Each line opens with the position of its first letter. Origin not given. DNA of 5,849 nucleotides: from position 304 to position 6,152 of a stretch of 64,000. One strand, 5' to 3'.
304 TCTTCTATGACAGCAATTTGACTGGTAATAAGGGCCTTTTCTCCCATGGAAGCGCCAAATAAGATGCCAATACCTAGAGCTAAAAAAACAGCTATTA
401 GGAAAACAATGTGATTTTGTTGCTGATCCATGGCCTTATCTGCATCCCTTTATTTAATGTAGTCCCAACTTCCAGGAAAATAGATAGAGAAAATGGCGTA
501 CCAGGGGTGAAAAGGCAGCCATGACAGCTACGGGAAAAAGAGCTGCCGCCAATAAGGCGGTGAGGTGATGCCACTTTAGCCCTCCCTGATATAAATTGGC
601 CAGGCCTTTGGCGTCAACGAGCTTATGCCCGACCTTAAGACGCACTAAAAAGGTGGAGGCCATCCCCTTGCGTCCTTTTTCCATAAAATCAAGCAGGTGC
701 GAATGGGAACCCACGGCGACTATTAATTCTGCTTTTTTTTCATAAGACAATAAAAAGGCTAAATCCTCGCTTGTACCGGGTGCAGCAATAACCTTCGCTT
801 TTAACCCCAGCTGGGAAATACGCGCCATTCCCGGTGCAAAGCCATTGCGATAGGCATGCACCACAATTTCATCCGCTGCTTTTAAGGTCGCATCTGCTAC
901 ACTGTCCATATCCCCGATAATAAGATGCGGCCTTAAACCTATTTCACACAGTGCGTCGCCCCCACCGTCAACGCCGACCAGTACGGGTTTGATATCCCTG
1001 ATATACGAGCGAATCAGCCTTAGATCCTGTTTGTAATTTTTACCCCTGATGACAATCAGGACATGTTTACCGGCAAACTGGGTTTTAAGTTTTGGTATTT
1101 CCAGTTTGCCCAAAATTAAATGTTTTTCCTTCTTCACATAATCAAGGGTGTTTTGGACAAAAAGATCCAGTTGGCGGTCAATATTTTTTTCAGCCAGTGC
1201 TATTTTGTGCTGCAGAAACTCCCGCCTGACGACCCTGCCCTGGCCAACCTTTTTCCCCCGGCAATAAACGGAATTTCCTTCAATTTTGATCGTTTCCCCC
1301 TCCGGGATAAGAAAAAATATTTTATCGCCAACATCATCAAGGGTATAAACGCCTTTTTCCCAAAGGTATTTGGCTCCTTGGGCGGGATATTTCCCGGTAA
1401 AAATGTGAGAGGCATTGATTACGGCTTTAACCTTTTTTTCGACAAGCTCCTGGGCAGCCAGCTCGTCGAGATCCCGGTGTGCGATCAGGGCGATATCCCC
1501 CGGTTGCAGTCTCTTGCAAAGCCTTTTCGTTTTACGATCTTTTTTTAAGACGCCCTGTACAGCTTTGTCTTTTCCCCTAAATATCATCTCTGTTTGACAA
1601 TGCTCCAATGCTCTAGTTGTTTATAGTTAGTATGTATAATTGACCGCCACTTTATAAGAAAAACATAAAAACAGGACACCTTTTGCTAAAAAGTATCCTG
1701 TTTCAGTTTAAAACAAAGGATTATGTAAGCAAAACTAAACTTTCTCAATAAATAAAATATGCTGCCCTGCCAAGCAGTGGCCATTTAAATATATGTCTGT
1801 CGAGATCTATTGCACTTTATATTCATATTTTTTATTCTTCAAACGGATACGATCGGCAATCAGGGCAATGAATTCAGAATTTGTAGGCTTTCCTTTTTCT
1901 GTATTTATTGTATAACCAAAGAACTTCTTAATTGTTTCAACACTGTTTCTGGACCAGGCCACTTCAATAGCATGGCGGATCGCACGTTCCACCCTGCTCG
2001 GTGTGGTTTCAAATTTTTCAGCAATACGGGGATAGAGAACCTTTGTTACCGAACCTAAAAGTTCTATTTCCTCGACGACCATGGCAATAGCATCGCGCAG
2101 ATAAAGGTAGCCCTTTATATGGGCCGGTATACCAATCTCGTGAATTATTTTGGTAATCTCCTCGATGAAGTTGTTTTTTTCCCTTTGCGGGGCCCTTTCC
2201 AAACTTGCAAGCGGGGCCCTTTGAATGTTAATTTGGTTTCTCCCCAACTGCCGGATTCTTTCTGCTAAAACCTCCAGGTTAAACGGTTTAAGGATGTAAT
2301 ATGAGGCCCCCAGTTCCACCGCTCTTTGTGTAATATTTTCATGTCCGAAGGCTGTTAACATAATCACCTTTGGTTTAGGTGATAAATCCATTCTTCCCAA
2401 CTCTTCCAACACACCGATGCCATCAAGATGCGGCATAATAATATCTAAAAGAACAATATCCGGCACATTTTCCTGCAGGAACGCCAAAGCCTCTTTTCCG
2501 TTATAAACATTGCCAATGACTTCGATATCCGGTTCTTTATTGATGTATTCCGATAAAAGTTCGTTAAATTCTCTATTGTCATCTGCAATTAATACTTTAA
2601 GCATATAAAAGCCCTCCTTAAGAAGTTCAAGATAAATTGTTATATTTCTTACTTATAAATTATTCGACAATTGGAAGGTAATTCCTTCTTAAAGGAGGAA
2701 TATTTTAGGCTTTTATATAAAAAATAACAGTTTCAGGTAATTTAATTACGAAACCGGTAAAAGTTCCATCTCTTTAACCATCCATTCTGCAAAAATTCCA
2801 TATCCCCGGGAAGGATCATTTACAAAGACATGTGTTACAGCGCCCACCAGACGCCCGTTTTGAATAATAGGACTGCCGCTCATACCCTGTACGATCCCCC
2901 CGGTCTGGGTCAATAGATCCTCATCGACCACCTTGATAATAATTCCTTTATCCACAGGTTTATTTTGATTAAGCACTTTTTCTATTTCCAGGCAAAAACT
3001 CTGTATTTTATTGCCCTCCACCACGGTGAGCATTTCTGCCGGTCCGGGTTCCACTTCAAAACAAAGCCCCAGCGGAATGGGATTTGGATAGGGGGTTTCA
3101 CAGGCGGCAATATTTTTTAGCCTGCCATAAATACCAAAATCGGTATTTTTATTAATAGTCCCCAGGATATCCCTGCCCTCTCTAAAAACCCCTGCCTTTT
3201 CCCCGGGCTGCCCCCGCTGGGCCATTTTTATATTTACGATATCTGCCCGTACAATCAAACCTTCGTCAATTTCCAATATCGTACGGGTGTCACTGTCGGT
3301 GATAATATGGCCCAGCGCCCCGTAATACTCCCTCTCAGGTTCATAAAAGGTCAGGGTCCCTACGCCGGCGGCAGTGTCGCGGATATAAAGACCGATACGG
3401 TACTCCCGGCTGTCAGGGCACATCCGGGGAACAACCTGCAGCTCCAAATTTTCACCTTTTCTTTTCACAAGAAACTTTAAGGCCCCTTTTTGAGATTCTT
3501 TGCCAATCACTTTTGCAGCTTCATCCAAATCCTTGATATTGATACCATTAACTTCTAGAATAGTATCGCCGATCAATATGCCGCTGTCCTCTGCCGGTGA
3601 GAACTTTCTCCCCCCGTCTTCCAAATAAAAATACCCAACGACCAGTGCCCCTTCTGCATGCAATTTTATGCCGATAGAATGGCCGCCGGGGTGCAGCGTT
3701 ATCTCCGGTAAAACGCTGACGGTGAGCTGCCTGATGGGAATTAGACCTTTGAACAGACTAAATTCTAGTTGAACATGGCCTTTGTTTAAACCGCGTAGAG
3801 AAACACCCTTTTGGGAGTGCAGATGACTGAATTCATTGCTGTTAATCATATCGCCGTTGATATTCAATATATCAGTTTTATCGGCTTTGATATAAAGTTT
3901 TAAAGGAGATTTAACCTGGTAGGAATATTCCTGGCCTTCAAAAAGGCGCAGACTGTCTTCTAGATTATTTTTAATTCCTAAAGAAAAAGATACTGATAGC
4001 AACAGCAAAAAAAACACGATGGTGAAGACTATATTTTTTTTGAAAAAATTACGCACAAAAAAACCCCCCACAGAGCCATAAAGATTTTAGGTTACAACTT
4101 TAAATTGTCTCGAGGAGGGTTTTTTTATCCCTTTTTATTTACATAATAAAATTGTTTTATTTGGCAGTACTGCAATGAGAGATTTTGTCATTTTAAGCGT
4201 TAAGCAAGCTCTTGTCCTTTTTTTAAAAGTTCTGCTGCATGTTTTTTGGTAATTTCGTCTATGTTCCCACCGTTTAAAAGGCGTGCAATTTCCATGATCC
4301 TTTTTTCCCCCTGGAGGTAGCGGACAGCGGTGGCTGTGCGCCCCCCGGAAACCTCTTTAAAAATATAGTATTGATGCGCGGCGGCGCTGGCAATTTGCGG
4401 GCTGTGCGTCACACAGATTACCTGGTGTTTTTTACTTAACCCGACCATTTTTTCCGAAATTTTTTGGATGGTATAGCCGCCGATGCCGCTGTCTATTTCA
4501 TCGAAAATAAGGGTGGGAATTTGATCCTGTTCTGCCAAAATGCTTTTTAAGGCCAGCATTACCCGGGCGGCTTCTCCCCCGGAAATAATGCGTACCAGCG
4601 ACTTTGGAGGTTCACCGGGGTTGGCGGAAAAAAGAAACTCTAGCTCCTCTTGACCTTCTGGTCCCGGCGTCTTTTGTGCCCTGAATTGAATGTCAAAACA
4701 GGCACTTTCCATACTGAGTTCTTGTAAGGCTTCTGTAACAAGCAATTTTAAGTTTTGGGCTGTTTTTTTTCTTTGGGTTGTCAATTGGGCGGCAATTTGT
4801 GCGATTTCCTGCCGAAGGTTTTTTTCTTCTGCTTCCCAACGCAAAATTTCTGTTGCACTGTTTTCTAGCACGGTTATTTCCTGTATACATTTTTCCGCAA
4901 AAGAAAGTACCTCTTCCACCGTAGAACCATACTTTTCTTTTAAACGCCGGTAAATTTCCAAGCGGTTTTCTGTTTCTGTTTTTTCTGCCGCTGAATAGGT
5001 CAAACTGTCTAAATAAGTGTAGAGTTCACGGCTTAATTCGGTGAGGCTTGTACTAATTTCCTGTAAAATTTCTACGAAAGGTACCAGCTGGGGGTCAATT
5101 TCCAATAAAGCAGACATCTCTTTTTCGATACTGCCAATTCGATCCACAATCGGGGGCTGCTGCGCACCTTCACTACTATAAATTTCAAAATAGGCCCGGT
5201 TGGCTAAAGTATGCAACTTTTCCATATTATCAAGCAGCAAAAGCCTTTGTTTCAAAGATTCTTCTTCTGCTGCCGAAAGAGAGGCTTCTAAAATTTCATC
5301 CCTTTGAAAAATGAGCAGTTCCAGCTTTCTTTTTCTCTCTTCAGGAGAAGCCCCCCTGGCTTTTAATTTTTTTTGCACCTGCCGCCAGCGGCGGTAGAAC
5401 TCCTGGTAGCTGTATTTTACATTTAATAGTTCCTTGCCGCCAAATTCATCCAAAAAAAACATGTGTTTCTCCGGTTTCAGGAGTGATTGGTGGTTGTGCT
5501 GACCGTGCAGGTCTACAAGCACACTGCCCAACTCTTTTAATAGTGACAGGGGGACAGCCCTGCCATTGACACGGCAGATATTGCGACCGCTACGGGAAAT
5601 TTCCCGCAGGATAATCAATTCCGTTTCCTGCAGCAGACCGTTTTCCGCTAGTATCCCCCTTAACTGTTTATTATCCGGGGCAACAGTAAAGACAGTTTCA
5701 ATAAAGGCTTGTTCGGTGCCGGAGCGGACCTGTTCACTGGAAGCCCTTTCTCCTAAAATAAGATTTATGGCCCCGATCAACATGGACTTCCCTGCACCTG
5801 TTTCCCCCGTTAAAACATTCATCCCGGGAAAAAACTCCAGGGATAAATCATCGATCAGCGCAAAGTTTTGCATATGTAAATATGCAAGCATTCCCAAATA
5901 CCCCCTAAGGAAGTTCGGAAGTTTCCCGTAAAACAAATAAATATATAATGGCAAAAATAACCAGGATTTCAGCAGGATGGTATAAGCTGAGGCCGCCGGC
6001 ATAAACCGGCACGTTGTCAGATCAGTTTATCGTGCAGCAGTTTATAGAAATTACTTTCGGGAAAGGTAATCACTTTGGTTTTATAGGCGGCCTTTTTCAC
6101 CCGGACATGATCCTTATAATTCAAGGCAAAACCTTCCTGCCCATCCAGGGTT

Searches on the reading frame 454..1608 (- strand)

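Call 44: search_protein_families(library=ncbifam, proteins=[window:454-1608:-], max_evalue=0.00001)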
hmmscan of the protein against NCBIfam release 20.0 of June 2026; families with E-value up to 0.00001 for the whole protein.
window:454-1608:- (384 aa): 2 families
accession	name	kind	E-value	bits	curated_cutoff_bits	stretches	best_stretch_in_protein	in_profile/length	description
NF040608.1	division_SteA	equivalog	4.8e-145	483.1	150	1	17-378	1-362/369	putative cytokinetic ring protein SteA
TIGR01378.1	thi_PPkinase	equivalog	1e-08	34.9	76.4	1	200-247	15-61/206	thiamine diphosphokinase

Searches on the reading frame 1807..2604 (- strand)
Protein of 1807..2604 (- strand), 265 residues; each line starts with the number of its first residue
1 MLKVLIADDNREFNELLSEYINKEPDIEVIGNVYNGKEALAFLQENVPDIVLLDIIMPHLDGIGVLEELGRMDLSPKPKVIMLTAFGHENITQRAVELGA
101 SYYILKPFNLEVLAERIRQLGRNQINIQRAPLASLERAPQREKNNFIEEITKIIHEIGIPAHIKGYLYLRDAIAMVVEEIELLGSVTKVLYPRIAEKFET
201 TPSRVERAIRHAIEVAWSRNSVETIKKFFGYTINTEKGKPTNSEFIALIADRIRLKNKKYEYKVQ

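Call 44: search_protein_families(library=ncbifam, proteins=[window:1807-2604:-], max_evalue=0.00001)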
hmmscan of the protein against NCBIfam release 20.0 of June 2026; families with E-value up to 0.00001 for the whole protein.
window:1807-2604:- (265 aa): 89 families (the best 25 are shown)
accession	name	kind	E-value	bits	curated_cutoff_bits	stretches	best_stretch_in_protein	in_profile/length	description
TIGR02875.1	spore_0_A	equivalog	3.1e-118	393.7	200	1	2-258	3-260/262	sporulation transcription factor Spo0A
NF001965.0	PRK00742.1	subfamily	2.4e-23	82.9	293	1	2-132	4-142/357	chemotaxis-specific protein-glutamate methyltransferase CheB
NF041367.1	CheY_Halo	equivalog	1.2e-21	77.2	200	1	4-118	1-111/114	chemotaxis protein CheY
NF008677.0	PRK11697.1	equivalog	4.9e-21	75.2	246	1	1-128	1-123/238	two-component system response regulator BtsR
NF008199.0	PRK10955.1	equivalog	2.6e-19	70.1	341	1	1-123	1-117/232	envelope stress response regulator transcription factor CpxR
NF009206.0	PRK12555.1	subfamily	1.7e-18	66.7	342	1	3-122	2-122/340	chemotaxis-specific protein-glutamate methyltransferase CheB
TIGR02154.1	PhoB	equivalog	2e-18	66.5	296.2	1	3-124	4-123/226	phosphate regulon transcriptional regulator PhoB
NF007935.0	PRK10651.1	equivalog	3.4e-18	65.6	250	1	3-209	8-208/216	two-component system response regulator NarL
NF040534.1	resp_reg_YycF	equivalog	1.7e-17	63.5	340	1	3-134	2-122/231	response regulator YycF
NF008469.0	PRK11361.1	equivalog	5.2e-17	61.7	714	1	3-117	6-116/461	acetoacetate metabolism transcriptional regulator AtoC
NF000403.1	vanR-C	exception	2.5e-16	59.9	480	1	3-137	4-134/231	vancomycin resistance response regulator transcription factor VanR-C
NF040689.1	MtrAB_MtrA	equivalog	3.2e-16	59.3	300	1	4-124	1-116/219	MtrAB system response regulator MtrA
NF033117.2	vanR_ACDEGLN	exception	3.8e-16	59.3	350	1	4-124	1-117/226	VanR-ABDEGLN family response regulator transcription factor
NF045944.1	ResRegRpaBCyano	equivalog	5.1e-16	58.7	330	1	5-124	1-115/229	response regulator transcription factor RpaB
NF007135.0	PRK09581.1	equivalog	7.5e-16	58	474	1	3-125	4-124/457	PleD family two-component system response regulator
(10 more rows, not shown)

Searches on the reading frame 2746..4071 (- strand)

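Call 44: search_protein_families(library=ncbifam, proteins=[window:2746-4071:-], max_evalue=0.00001)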
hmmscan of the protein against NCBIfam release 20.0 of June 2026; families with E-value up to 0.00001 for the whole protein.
window:2746-4071:- (441 aa): 2 families
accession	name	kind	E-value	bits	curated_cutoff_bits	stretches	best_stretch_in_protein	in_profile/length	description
TIGR02860.1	spore_IV_B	equivalog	2.2e-135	451.7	305.25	1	12-436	4-400/402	SpoIVB peptidase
TIGR02037.1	degP_htrA_DO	subfamily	2.3e-06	26.8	416.2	1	156-214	268-326/434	Do family serine endopeptidase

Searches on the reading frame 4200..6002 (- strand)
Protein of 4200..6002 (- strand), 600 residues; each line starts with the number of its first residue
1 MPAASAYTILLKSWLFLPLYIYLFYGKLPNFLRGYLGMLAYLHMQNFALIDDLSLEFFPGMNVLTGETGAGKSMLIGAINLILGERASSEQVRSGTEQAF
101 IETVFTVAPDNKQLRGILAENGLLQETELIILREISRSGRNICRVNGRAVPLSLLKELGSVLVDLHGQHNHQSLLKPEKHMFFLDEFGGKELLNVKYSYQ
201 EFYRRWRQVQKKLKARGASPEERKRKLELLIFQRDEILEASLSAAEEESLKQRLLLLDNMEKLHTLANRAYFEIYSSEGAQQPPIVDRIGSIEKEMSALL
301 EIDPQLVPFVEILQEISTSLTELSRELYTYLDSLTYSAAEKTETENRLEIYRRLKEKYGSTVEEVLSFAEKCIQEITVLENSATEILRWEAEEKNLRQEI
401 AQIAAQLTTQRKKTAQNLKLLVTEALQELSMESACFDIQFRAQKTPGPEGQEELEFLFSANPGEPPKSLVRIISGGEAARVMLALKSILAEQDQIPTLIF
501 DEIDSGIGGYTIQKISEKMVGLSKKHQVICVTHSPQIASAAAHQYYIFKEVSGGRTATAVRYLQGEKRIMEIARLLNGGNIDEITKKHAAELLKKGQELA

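Call 44: search_protein_families(library=ncbifam, proteins=[window:4200-6002:-], max_evalue=0.00001)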
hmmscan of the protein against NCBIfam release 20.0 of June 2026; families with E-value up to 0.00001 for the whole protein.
window:4200-6002:- (600 aa): 10 families
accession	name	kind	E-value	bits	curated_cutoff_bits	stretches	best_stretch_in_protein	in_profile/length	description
TIGR00634.1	recN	equivalog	1.5e-154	516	407.85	1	38-595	1-563/563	DNA repair protein RecN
NF008121.0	PRK10869.1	equivalog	2.7e-117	392.6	418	1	38-594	1-552/553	DNA repair protein RecN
NF045780.1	TrlF_fam_ATP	equivalog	1e-08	34.4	350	1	50-430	300-707/944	TrlF family AAA-like ATPase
TIGR00611.2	recf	equivalog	1.7e-07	30.8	172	0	41-146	3-100/339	DNA replication/repair protein RecF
TIGR02857.1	CydD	equivalog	2.8e-07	29.9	435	0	471-543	457-525/529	thiol reductant ABC exporter subunit CydD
TIGR04521.1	ECF_ATPase_2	equivalog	9.1e-07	28.2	330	0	473-553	145-223/279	energy-coupling factor transporter ATPase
TIGR02169.1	SMC_prok_A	equivalog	1.2e-06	26.5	729.4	0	55-154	19-122/1165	chromosome segregation protein SMC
NF010068.0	PRK13548.1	equivalog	1.3e-06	27.7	261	0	472-550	137-218/261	heme ABC transporter ATP-binding protein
TIGR00972.1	3a0107s01c2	equivalog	2.8e-06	26.8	343.2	0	473-548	145-216/248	phosphate ABC transporter ATP-binding protein PstB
NF040873.1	AztA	equivalog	6.3e-06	25.9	220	0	470-544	117-188/191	zinc ABC transporter ATP-binding protein AztA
